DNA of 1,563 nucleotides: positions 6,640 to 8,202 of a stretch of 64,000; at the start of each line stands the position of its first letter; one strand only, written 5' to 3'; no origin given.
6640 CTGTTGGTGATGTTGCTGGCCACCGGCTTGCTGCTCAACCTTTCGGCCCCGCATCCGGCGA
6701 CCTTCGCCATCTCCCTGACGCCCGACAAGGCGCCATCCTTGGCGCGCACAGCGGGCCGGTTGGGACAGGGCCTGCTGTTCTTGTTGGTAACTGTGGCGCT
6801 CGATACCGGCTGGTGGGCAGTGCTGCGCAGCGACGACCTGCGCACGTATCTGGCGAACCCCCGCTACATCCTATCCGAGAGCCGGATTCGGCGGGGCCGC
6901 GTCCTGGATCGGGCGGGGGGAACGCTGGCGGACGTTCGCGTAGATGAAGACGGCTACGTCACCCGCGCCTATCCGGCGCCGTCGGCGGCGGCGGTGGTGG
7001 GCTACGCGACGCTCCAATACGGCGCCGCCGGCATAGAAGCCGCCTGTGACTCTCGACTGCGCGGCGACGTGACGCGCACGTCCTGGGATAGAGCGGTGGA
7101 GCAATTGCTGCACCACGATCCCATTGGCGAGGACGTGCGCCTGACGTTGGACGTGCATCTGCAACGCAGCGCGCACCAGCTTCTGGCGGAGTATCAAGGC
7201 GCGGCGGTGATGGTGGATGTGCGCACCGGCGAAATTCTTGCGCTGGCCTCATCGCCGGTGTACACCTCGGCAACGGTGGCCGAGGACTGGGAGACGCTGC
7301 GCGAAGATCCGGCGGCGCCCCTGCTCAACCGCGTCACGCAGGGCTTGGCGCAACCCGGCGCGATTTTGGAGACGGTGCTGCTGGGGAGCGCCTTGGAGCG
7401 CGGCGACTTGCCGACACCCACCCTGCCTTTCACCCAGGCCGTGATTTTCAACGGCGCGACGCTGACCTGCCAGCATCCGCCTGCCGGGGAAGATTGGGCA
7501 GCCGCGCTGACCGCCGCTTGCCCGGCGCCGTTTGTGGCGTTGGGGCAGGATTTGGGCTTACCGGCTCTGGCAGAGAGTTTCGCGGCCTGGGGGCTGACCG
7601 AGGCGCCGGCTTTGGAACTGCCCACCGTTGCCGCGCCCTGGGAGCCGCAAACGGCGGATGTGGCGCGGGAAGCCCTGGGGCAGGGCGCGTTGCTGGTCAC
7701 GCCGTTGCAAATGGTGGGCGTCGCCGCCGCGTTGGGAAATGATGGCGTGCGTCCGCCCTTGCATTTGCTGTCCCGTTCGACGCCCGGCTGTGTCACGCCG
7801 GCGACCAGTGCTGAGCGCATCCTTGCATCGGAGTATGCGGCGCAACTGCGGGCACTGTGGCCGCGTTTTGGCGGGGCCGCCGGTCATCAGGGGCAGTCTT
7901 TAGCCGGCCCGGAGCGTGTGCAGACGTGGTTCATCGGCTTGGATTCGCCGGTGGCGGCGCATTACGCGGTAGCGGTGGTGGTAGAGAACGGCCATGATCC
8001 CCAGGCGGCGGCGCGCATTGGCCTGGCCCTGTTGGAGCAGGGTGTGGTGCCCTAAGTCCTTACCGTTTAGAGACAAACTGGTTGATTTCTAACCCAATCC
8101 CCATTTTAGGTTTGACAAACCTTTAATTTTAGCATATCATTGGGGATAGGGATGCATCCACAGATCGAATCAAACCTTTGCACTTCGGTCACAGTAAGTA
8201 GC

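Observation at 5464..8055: SEDS glycosyltransferase fused in one polypeptide to a PBP-fold domain that appears to have lost SxxK and KTG motifs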

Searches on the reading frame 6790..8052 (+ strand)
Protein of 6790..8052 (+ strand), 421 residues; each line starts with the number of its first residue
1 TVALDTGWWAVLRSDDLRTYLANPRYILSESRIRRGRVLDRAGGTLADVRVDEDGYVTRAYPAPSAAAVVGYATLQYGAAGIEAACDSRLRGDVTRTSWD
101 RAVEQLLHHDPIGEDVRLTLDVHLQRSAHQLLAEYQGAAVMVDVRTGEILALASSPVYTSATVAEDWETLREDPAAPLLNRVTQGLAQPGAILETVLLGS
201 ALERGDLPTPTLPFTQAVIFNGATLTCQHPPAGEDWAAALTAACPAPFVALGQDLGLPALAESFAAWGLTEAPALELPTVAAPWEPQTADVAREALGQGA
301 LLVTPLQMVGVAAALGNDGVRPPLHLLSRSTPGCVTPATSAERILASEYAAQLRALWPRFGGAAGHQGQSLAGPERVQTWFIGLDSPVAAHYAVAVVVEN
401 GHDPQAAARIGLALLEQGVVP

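Call 8: search_solved_structures(query=window:6790-8052:+, max_evalue=1e-15, show_alignments=5)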
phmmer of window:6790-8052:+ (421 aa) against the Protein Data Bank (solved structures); distinct sequences matched with E-value up to 1e-15: 10.
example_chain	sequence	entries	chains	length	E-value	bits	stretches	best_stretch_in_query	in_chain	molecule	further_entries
4n1x_A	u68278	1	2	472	2e-26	96.2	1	23-355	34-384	Peptidoglycan glycosyltransferase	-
4ra7_A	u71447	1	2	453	2.9e-26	95.6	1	22-355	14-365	Peptidoglycan glycosyltransferase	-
4jbf_A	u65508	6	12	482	4.8e-26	94.9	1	22-355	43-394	Peptidoglycan glycosyltransferase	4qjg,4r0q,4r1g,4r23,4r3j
4mnr_A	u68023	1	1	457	6e-26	94.6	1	19-408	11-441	Peptidoglycan glycosyltransferase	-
3un7_A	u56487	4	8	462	3.3e-24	88.9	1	22-409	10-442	Penicillin-binding protein A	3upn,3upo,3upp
3lo7_A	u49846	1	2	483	4.4e-24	88.4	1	22-409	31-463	Penicillin-binding protein A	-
6g9f_A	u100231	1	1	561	7.3e-17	64.7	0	74-211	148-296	Peptidoglycan D,D-transpeptidase MrdA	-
6g9p_A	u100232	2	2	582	7.7e-17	64.6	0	74-212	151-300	Peptidoglycan D,D-transpeptidase MrdA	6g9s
8tj3_C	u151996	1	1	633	9.4e-17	64.3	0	74-212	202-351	Peptidoglycan D,D-transpeptidase MrdA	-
6tii_AAA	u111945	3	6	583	2.4e-16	63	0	73-337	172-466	Peptidoglycan D,D-transpeptidase MrdA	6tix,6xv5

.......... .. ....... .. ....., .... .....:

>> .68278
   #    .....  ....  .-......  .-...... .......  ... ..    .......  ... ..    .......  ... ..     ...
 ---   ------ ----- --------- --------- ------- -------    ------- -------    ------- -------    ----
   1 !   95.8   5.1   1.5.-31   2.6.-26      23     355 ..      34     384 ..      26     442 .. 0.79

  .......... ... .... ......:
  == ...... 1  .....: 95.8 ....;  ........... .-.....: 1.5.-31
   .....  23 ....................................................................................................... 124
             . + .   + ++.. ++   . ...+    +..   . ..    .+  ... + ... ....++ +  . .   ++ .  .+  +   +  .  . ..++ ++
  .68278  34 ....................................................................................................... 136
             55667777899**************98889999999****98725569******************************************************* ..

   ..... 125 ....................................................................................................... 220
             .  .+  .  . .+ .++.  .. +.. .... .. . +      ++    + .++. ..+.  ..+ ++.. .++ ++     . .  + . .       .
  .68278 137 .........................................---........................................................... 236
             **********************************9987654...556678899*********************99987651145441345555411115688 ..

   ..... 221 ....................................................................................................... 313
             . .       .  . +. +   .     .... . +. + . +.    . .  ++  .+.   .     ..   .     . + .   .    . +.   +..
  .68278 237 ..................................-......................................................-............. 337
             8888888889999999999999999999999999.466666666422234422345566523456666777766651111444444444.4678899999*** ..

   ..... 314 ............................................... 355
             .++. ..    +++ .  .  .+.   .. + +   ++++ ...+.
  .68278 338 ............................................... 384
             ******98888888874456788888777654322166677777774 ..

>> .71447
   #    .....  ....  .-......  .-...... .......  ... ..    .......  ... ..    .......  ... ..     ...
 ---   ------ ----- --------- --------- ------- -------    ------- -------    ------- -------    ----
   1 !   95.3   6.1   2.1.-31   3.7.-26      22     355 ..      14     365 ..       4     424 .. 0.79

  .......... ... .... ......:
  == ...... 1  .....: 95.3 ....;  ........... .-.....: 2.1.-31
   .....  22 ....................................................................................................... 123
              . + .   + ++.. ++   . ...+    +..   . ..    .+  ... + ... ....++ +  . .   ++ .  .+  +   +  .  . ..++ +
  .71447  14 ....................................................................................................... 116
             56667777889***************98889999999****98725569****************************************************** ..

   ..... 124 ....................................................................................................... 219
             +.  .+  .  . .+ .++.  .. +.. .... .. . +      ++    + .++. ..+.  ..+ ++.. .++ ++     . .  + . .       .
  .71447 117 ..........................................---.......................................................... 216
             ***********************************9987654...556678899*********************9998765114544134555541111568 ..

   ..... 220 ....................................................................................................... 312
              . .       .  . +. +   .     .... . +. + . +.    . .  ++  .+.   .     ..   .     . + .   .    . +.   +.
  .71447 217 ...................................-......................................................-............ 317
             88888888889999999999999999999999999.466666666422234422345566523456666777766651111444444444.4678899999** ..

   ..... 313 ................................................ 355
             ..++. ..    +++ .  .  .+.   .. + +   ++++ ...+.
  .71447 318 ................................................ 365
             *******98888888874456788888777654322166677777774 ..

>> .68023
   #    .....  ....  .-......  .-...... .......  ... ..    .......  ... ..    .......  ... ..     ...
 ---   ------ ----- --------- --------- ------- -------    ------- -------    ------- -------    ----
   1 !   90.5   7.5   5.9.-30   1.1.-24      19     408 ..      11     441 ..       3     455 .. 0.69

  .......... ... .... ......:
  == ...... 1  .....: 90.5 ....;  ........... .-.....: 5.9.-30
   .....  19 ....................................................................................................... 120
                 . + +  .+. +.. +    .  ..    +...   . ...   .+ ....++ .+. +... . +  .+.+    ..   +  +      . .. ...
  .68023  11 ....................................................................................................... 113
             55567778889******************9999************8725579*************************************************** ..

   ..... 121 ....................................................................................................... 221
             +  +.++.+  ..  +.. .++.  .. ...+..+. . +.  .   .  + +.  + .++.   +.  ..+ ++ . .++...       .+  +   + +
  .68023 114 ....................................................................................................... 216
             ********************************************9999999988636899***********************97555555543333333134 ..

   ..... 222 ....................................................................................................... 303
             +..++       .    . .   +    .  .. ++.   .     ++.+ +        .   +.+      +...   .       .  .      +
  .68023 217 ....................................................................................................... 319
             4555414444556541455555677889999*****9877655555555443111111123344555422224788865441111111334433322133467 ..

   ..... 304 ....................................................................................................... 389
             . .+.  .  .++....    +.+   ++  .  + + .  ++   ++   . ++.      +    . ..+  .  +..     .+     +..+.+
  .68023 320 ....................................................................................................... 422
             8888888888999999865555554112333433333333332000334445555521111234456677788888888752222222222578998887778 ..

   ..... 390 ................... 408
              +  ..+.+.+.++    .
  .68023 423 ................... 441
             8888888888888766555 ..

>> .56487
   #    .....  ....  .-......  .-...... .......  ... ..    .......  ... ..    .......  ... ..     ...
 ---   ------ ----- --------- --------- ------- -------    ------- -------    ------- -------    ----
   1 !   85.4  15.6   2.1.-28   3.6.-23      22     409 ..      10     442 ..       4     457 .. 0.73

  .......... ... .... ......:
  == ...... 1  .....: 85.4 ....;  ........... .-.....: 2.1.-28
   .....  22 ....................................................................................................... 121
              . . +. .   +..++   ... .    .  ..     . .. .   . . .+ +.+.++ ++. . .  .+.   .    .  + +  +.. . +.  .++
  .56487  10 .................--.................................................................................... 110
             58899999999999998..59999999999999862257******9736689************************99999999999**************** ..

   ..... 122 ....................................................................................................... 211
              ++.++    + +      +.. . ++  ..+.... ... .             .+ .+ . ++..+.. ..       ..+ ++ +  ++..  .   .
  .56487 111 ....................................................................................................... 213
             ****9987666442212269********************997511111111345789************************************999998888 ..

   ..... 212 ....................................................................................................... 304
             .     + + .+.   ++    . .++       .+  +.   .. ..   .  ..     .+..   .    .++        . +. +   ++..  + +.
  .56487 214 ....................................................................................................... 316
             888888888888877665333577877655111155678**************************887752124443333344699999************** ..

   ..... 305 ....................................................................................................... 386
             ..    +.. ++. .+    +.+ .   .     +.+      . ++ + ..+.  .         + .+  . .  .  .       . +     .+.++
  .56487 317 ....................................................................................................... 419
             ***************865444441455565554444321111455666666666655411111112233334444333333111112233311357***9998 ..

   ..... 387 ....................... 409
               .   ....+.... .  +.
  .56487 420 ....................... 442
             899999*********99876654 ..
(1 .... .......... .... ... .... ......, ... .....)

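Call 23: search_protein_representatives(protein=window:6790-8052:+)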
Query: 421 residues. Proteins with E-value up to 0.001 (for the whole library): 10178; up to 1e-10: 3621; up to 1e-30: 451. The best 150 are listed.
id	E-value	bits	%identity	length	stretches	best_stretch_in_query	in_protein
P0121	4.7e-128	444.1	54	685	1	2-421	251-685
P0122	3.2e-117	408.4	50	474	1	2-415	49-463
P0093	4.0e-115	401.5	48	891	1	2-416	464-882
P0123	8.5e-107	374.1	51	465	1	1-379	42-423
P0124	1.1e-94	334.3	46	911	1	2-417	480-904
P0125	7.8e-84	298.5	44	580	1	6-416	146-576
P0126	1.5e-80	287.7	47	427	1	22-416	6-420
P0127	4.3e-78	279.6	43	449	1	4-403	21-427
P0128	7.7e-77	275.4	42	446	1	2-416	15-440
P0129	4.2e-70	253.2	42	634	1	4-402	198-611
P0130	1.2e-69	251.8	42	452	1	2-415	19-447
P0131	1.5e-69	251.4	44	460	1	2-415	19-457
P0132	4.9e-68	246.4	45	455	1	2-414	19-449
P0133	5.0e-68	246.4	42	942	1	2-416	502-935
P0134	4.3e-67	243.3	44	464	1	3-415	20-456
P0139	1.1e-63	232.1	42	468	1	3-417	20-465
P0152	7.4e-59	216.2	38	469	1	2-415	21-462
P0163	1.7e-56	208.4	41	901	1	2-413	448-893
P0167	8.0e-55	202.9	35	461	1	1-416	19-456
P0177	6.6e-53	196.6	38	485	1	4-411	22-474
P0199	4.6e-50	187.2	38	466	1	2-416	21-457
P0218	7.1e-48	180.0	30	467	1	7-417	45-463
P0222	1.3e-47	179.2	38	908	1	2-354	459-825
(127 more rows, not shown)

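Call 41: find_related_loci(query=A4, collection=genome_contigs, flank=10000)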
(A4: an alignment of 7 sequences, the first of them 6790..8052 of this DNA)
Query A4 (421 aa) in genome_contigs; peptide patterns used: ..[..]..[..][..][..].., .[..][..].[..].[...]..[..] (x = any residue, [..] = any of these).
203 stretches matched a pattern; 127 encode a relative of the query (tblastn E <= 1e-3); the best 80 are kept; 80 distinct loci.
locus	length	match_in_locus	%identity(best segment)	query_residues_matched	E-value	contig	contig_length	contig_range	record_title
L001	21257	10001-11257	80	5-421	0e+0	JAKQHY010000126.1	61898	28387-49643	MAG: Chloroflexota bacterium isolate USDE_metabat.60 k141_679836, whole genome shotgun sequence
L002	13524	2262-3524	61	1-421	9e-165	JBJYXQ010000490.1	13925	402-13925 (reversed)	MAG: Anaerolineae bacterium isolate S5_7_050615r2r1_22 S5_7_050615r2r1_22_000000000490, whole genome shotgun sequence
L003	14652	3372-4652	62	6-421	1e-164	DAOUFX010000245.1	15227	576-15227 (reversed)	MAG TPA_asm: Anaerolineae bacterium isolate R24_80 k131_1513898, whole genome shotgun sequence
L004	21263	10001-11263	61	1-421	2e-163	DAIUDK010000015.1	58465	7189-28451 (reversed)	MAG TPA_asm: Chloroflexota bacterium isolate CTOTU19884 NODE_569_length_58465_cov_18.373909, whole genome shotgun sequen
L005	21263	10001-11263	60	1-421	8e-161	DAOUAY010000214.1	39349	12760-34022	MAG TPA_asm: Anaerolineae bacterium isolate H67_697 k125_510819, whole genome shotgun sequence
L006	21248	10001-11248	61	7-421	3e-158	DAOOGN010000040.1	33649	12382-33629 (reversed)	MAG TPA_asm: Anaerolineae bacterium isolate AMR_MDS_4430 NODE_1452_length_33649_cov_34.872001, whole genome shotgun sequ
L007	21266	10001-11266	59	1-421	1e-157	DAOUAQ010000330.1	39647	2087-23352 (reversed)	MAG TPA_asm: Anaerolineae bacterium isolate H66_674 k113_445089, whole genome shotgun sequence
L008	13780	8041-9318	59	1-421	3e-157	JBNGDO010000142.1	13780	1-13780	MAG: Anaerolineae bacterium isolate E05-031 bin70.fa-142, whole genome shotgun sequence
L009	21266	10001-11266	61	1-421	2e-155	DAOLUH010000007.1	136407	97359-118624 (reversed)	MAG TPA_asm: Anaerolineae bacterium isolate AMR_MDS_4610 NODE_93_length_136407_cov_19.774613, whole genome shotgun seque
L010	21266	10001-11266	59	1-421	7e-154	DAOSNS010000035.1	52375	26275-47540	MAG TPA_asm: Anaerolineae bacterium isolate AMR_MDS_2365 NODE_683_length_52375_cov_81.202045, whole genome shotgun seque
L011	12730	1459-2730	59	1-421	7e-150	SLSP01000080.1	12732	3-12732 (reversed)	MAG: Thermoflexales bacterium isolate CSSed165cm_611 CSSed16-5cm-16575, whole genome shotgun sequence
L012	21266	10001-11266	60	1-421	4e-147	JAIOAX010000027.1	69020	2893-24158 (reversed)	MAG: Chloroflexota bacterium isolate S1bins75 c_000000000027, whole genome shotgun sequence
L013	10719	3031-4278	56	1-416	4e-141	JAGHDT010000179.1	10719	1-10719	MAG: Anaerolineae bacterium isolate AUK315 PB_MBMC_269_c_000000000035, whole genome shotgun sequence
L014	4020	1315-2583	56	5-421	2e-143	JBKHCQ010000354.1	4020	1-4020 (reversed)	MAG: Anaerolineales bacterium isolate D1M03_10 NODE_12433_length_4020_cov_11.225221, whole genome shotgun sequence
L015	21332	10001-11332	54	5-421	6e-140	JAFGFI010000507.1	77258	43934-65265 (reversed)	MAG: Anaerolineae bacterium isolate Zod_Metabat.1307 k87_14662479, whole genome shotgun sequence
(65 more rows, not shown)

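Call 61: list_cluster_members(proteins=[P0163, P0222, P0177, P0130, P0139, P0152, P0167, P0199, P0218, P0001])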
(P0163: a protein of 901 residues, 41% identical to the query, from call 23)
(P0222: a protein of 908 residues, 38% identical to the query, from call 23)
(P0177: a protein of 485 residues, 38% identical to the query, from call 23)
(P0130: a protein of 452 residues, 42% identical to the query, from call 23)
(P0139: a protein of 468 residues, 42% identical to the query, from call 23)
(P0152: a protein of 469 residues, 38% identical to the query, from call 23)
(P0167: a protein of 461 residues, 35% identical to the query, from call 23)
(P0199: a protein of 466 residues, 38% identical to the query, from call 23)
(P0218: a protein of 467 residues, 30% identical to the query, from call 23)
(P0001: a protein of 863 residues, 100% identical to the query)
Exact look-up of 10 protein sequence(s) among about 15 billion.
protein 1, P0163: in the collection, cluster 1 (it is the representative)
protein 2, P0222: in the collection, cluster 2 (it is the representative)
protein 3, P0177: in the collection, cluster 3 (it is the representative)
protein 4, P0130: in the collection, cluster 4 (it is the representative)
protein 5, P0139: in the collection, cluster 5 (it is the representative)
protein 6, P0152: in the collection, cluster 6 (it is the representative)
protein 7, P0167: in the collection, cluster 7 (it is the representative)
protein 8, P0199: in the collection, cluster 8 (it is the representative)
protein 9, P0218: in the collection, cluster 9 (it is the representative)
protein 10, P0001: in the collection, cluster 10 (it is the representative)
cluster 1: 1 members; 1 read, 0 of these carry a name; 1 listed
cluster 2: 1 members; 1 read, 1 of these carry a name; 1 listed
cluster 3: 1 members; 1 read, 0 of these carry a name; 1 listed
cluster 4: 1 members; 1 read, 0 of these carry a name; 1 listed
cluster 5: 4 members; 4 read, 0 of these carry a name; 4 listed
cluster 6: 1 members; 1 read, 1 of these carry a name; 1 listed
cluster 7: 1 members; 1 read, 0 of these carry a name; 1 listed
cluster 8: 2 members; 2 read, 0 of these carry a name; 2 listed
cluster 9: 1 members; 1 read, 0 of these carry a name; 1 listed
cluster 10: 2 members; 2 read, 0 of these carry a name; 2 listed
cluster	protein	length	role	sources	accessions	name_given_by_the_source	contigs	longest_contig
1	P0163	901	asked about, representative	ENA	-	-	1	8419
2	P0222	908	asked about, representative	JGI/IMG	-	cell division protein FtsI/penicillin-binding protein 2/cell division protein FtsW (lipid ...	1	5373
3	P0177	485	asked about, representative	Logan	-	-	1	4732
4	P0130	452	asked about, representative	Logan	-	-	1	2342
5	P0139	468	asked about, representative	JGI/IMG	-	-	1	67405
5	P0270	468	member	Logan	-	-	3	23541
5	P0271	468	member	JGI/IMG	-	-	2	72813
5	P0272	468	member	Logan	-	-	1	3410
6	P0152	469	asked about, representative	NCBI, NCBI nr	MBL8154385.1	MAG: hypothetical protein JNM70_09390 [Anaerolineae bacterium] | hypothetical protein [Anaerolineae bacterium]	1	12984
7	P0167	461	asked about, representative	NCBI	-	-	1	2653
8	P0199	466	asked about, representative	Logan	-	-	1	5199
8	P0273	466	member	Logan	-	-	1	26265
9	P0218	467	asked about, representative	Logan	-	-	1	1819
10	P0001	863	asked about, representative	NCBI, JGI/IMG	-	-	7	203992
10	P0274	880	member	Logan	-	-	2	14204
